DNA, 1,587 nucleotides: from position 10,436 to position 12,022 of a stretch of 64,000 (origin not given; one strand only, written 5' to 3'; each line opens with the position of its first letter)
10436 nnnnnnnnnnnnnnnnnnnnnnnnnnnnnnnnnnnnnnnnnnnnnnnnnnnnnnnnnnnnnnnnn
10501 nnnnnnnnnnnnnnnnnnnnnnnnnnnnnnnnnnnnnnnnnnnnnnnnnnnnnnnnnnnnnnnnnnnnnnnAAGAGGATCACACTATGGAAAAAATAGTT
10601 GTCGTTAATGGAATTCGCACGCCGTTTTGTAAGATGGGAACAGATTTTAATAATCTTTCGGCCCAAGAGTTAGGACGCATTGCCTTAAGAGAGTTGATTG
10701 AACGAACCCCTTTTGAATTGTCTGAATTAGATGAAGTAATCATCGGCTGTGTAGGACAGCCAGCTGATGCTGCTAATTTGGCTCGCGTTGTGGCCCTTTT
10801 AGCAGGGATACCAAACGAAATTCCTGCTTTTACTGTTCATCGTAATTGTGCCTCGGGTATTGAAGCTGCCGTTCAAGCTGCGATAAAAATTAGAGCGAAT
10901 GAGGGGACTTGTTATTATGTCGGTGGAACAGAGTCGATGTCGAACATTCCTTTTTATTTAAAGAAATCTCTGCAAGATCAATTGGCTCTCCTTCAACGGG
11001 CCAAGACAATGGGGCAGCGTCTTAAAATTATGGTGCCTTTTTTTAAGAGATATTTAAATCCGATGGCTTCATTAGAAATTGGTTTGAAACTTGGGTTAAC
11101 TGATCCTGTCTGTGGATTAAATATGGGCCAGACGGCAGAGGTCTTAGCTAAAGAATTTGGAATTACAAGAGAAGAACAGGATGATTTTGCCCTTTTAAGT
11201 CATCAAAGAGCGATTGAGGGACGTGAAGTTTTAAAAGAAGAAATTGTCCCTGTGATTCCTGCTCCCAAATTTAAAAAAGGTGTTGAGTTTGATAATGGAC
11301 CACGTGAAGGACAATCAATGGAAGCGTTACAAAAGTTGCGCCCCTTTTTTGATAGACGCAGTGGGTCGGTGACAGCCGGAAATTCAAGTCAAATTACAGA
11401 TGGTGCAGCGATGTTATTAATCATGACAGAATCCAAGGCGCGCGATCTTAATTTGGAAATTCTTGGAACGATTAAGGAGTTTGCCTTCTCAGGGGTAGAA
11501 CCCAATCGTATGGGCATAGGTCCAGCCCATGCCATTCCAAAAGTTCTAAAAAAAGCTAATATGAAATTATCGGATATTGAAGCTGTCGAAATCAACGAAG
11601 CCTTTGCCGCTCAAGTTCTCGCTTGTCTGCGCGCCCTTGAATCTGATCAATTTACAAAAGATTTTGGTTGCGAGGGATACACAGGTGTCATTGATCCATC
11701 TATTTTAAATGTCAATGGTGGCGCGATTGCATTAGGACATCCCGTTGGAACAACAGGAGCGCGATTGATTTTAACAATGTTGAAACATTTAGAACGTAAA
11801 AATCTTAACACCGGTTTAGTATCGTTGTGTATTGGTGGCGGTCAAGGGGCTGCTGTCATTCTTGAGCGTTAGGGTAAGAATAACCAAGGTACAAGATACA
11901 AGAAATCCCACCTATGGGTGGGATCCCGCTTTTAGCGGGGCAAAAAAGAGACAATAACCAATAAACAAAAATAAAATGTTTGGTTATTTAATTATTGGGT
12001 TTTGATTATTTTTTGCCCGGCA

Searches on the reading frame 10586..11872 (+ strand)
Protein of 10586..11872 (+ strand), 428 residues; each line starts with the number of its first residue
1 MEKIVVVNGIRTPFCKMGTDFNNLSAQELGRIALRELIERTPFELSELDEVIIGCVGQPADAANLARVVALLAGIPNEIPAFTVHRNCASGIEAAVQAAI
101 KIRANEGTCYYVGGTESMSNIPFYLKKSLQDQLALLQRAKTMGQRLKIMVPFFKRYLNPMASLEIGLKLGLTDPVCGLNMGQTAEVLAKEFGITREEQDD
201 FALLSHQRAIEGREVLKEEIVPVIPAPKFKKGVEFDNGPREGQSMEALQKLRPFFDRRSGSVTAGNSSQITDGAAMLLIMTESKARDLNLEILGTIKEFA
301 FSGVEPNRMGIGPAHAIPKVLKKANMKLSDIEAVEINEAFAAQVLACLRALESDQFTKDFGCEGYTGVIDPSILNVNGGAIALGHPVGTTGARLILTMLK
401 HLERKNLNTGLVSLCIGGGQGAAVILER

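Call 37: search_protein_families(library=pfam, proteins=[window:10586-11872:+], max_evalue=0.00001)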
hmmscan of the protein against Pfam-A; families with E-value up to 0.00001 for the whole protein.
window:10586-11872:+ (428 aa): 2 families
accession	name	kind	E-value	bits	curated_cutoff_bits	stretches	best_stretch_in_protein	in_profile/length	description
PF00108.29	Thiolase_N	-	3.6e-65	220.4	26.4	1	4-283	1-260/260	Thiolase, N-terminal domain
PF02803.24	Thiolase_C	-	8e-44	148.7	27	1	291-428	2-123/123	Thiolase, C-terminal domain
